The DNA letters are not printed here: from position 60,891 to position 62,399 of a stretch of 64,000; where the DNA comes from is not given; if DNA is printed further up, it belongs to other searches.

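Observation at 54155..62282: A roughly 70-bp dispersed repeat occurs three times and delimits two gene blocks, forming a cassette-like architecture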

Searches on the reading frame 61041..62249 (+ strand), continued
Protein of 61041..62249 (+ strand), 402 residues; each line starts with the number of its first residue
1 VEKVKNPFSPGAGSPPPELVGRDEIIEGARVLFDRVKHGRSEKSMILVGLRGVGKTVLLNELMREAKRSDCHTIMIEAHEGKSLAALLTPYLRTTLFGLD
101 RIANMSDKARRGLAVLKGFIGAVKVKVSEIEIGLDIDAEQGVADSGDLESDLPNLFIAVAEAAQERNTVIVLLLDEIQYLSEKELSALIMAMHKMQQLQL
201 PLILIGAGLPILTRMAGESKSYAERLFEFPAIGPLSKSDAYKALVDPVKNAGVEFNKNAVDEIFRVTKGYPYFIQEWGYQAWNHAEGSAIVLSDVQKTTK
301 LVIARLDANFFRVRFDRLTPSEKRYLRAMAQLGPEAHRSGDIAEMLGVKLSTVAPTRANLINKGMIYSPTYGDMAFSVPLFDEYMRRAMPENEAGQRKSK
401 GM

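Call 69: fold_search(model_id=the predicted structure, library=pdb)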
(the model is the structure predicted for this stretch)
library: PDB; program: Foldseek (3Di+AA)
matches with E <= 10: 1493; with E <= 0.001: 155
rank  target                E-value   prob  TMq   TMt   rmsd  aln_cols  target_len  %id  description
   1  1fnn_A                1.2e-08  1.00  0.43  0.45  13.3       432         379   17  CRYSTAL STRUCTURE OF CDC6P FROM PYROBACULUM AEROPHILUM (released 2000-10-04)
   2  2qen                  3.6e-08  1.00  0.44  0.49  11.1       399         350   16  The walker-type atpase paby2304 of pyrococcus abyssi (released 2008-07-01)
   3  2qby_A                4.8e-08  1.00  0.40  0.42  10.4       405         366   13  Crystal structure of a heterodimer of Cdc6/Orc1 initiators bound to origin DNA (from S. solfataricus) (released 2007-09-11)
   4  9dx4_B                1.2e-07  1.00  0.39  0.50   9.1       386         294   16  EcRuvB T102R mutant (released 2026-01-21)
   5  2fna_A                1.7e-07  1.00  0.47  0.52   7.3       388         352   16  Crystal structure of an archaeal aaa+ atpase (sso1545) from sulfolobus solfataricus p2 at 2.00 A resolution (released 2006-02-07)
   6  1in8                  2.6e-07  1.00  0.38  0.47   9.8       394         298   14  THERMOTOGA MARITIMA RUVB T158V (released 2001-08-08)
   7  9dx4_C                3.2e-07  1.00  0.37  0.48   9.3       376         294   15  EcRuvB T102R mutant (released 2026-01-21)
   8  8efy_C                4.0e-07  1.00  0.35  0.45  10.2       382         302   16  Structure of double homo-hexameric AAA+ ATPase RuvB motors (released 2023-05-10)
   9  8efv_C                4.8e-07  1.00  0.34  0.43  10.2       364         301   16  Structure of single homo-hexameric Holliday junction ATP-dependent DNA helicase RuvB motor (released 2023-05-10)
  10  5uj7_D                4.8e-07  1.00  0.39  0.40  13.3       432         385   15  Structure of the active form of human Origin Recognition Complex ATPase motor module, complex subunitS 1, 4, 5 (released 2017-02-08)
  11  8efy_K                5.3e-07  1.00  0.35  0.44  10.1       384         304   15  Structure of double homo-hexameric AAA+ ATPase RuvB motors (released 2023-05-10)
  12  2v1u_A                5.6e-07  1.00  0.38  0.40  10.5       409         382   15  STRUCTURE OF THE AEROPYRUM PERNIX ORC1 PROTEIN IN COMPLEX WITH DNA (released 2007-09-18)
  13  8efv_D                5.9e-07  1.00  0.36  0.47  10.1       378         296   15  Structure of single homo-hexameric Holliday junction ATP-dependent DNA helicase RuvB motor (released 2023-05-10)
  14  1in7                  6.4e-07  1.00  0.40  0.50   9.3       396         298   14  THERMOTOGA MARITIMA RUVB R170A (released 2001-08-08)
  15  3pfi_A                8.5e-07  1.00  0.38  0.48   8.6       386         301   16  2.7 Angstrom resolution crystal structure of a probable holliday junction DNA helicase (ruvB) from Campylobacter jejun (released 2010-11-10)
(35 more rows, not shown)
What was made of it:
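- Closest known: Archaeal oriC-orc1/cdc6 modules. Same: The ATPase unit has an Orc1/Cdc6-like AAA+ plus winged-helix protein (call 69).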

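Call 72: find_encoding_contigs(protein=P0009, flank=3000, max_places=5)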
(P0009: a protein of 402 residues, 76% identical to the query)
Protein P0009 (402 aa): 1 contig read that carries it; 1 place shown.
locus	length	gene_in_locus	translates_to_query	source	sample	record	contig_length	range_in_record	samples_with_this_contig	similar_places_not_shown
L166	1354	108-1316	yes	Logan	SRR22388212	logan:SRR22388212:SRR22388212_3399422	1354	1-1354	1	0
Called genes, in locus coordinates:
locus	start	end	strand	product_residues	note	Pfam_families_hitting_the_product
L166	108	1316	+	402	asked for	PF13191:AAA_16, PF13401:AAA_22, PF13173:AAA_14 (faint)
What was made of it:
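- A Logan contig holds just -107..+38 (call 72).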

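Call 85: search_dna_similar(query=window:61041-62249:+, collection=plasmids, mode=protein, max_rows=15)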
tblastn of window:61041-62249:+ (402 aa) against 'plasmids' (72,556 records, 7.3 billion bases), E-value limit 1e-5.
Records with a match: 120; places in all: 140; records where one place covers at least 80% of the query: 106.
Best place of each record, by identity: 60-80% 4; <60% 116.
By first word of the organism name: Rhodococcus 29; Arthrobacter 11; Clavibacter 9; Sphingobium 8; Paenarthrobacter 7; Pandoraea 3; Pseudarthrobacter 3; Legionella 2; Pseudomonas 2; Sphingomonas 2; and 38 more.
By predicted mobility (MOB-suite, as given by PLSDB): non-mobilizable 58; mobilizable 35; conjugative 27.
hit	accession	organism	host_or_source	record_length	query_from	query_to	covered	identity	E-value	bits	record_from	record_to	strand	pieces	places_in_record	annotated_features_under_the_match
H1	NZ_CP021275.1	Legionella pneumophila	Homo sapiens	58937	1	390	97%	66.2%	1e-153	487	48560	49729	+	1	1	ATP-binding protein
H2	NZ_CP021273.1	Legionella pneumophila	Homo sapiens,sputum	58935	1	390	97%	66.2%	1e-153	487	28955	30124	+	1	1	ATP-binding protein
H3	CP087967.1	Polaromonas sp. P1-6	cell culture,cave ground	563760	1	390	97%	65.1%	4e-154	488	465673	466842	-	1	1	ATP-binding protein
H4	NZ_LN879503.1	Candidatus Protochlamydia naegleriophila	Naegleria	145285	1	390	97%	63.3%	7e-157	496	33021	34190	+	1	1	ATP-binding protein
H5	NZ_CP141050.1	Microvirga lotononidis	-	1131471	1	397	99%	53.7%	6e-126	407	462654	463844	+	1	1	none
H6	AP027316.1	Sphingobium sp. TomMM15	-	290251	1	392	98%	54.2%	5e-126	407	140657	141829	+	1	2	ATPase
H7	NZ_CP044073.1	Pseudomonas oryzihabitans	Homo sapiens,clinical isolate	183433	1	393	98%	53.4%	4e-122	396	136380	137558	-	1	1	ATP-binding protein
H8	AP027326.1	Sphingobium sp. TomTYG46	-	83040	1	395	98%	52.9%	3e-118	385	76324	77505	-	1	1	ATPase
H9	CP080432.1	Sphingomonas sp. DS-9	-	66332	1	391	97%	53.2%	2e-124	403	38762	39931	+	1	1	record has no annotation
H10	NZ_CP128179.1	Sphingobium baderi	mixed culture,activated sludge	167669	1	391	97%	53.2%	2e-124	403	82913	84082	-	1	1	AAA family ATPase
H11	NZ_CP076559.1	Sphingobium xenophagum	bacteria,La Roche-Posay thermal water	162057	1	392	98%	52.8%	1e-123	400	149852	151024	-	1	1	AAA family ATPase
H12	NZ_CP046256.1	Sphingobium sp. CAP-1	cell culture,activated sludge of ...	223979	1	392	98%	52.8%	1e-123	400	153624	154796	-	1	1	AAA family ATPase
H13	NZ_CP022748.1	Sphingobium xenophagum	cell culture,electronic ...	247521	1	392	98%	52.8%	1e-123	400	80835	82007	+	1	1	AAA family ATPase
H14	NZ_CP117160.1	Sphingobium sp. AntQ-1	Genomic DNA,PAH-contaminated soil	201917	1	392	98%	52.7%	3e-121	394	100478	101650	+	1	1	ATP-binding protein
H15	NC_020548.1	Azoarcus sp. KH32C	-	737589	1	390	97%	52.8%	1e-127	412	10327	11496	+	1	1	ATP-binding protein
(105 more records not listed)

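Call 86: get_annotated_region(hit=H1, flank=3000)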
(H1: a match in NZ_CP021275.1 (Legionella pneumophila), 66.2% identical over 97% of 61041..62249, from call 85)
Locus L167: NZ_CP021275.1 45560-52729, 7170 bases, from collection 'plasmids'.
description: Legionella pneumophila strain D-4040 plasmid unnamed1, complete sequence
organism: Legionella pneumophila (NCBI taxid 446)
taxonomy: Bacteria; Pseudomonadota; Gammaproteobacteria; Legionellales; Legionellaceae; Legionella; Legionella pneumophila
host: -; source: Homo sapiens; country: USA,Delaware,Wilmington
typing (MOB-suite, as given by PLSDB): conjugative; replicon rep_cluster_522; relaxase MOBF; mating-pair formation MPF_F
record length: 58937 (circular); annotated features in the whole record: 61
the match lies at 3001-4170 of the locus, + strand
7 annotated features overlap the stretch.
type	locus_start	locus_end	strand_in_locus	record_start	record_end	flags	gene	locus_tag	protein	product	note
CDS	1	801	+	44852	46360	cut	-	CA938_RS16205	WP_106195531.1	YfjI family protein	-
CDS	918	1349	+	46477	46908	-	-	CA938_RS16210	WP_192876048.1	MazG nucleotide pyrophosphohydrolase domain-containing protein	-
CDS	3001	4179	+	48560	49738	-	-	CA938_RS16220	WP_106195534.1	ATP-binding protein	-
CDS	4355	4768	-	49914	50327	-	-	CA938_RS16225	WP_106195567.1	DUF4949 domain-containing protein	-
CDS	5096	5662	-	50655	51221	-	-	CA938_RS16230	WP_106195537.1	recombinase family protein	GO:0006310 - DNA recombination [Evidence IEA]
CDS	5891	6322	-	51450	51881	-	-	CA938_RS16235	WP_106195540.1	hypothetical protein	-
CDS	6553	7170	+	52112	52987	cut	-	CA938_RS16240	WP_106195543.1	IS982 family transposase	-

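Call 87: get_annotated_region(hit=H4, flank=3000)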
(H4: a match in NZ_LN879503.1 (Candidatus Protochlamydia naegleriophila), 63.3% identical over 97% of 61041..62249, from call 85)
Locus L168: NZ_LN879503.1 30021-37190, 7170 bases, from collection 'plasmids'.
description: Candidatus Protochlamydia naegleriophila strain KNic plasmid pPNK, complete sequence
organism: Candidatus Protochlamydia naegleriophila (NCBI taxid 389348)
taxonomy: Bacteria; Chlamydiota; Chlamydiia; Parachlamydiales; Parachlamydiaceae; Candidatus Protochlamydia; Candidatus Protochlamydia naegleriophila
host: -; source: Naegleria; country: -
typing (MOB-suite, as given by PLSDB): mobilizable; relaxase MOBQ
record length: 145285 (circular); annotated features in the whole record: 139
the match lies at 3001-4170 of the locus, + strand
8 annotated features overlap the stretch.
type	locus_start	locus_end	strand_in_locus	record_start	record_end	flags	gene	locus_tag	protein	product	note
CDS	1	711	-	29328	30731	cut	-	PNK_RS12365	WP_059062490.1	ATP-binding protein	-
CDS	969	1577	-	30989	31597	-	-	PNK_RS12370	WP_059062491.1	hypothetical protein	-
CDS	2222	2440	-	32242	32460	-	-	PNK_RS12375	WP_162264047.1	hypothetical protein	-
CDS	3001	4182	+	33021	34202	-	-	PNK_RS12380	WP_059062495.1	ATP-binding protein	-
CDS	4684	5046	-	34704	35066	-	-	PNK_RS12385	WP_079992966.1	helix-turn-helix transcriptional regulator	-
CDS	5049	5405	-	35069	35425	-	-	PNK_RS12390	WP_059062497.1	type II toxin-antitoxin system RelE/ParE family toxin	-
CDS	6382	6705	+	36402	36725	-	-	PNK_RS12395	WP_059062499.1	hypothetical protein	-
CDS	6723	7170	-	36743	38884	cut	-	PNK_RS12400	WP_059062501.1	hypothetical protein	-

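Call 91: get_annotated_region(hit=H3, flank=2500)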
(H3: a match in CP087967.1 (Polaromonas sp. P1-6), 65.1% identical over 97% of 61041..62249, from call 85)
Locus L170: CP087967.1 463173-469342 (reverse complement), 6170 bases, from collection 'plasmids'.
description: Polaromonas sp. P1-6 plasmid unnamed1, complete sequence
organism: Polaromonas sp. P1-6 (NCBI taxid 2895564)
taxonomy: Bacteria; Pseudomonadota; Betaproteobacteria; Burkholderiales; Comamonadaceae; Polaromonas; Polaromonas sp. P1-6
host: -; source: cell culture,cave ground; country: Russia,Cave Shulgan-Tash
typing (MOB-suite, as given by PLSDB): non-mobilizable
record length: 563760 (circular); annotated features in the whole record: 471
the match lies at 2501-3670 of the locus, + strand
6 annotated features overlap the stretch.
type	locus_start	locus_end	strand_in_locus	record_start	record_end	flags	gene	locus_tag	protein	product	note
CDS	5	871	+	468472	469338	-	-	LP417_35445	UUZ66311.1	hypothetical protein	-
CDS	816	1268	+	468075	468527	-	-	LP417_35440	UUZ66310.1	HAMP domain-containing histidine kinase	-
CDS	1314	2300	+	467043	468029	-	-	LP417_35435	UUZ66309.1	response regulator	-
CDS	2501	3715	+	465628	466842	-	-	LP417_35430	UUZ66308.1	ATP-binding protein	-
CDS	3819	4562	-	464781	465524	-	-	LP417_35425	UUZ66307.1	hypothetical protein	-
CDS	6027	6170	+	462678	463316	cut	-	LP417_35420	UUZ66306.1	hypothetical protein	-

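Call 92: get_annotated_region(hit=H7, flank=2500)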
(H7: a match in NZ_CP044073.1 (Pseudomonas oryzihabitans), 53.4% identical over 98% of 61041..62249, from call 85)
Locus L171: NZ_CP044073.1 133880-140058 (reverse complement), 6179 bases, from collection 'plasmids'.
description: Pseudomonas oryzihabitans strain FDAARGOS_657 plasmid unnamed2, complete sequence
organism: Pseudomonas oryzihabitans (NCBI taxid 47885)
taxonomy: Bacteria; Pseudomonadota; Gammaproteobacteria; Pseudomonadales; Pseudomonadaceae; Pseudomonas; Pseudomonas oryzihabitans
host: -; source: Homo sapiens,clinical isolate; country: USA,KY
typing (MOB-suite, as given by PLSDB): non-mobilizable; replicon rep_cluster_2245
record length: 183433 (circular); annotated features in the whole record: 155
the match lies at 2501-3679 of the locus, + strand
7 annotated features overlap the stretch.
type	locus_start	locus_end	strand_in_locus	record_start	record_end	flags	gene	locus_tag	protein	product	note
CDS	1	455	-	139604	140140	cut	-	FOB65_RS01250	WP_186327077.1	hypothetical protein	-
CDS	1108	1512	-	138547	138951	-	-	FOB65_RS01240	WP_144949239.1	DUF6012 family protein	-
CDS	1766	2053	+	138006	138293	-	-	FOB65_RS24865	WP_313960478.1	hypothetical protein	-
CDS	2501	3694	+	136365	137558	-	-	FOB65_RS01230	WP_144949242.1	ATP-binding protein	-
CDS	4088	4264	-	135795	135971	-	-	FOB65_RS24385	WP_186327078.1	hypothetical protein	-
CDS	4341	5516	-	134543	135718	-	-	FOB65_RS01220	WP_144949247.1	hypothetical protein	-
CDS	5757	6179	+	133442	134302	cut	-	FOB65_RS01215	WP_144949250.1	AraC family transcriptional regulator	-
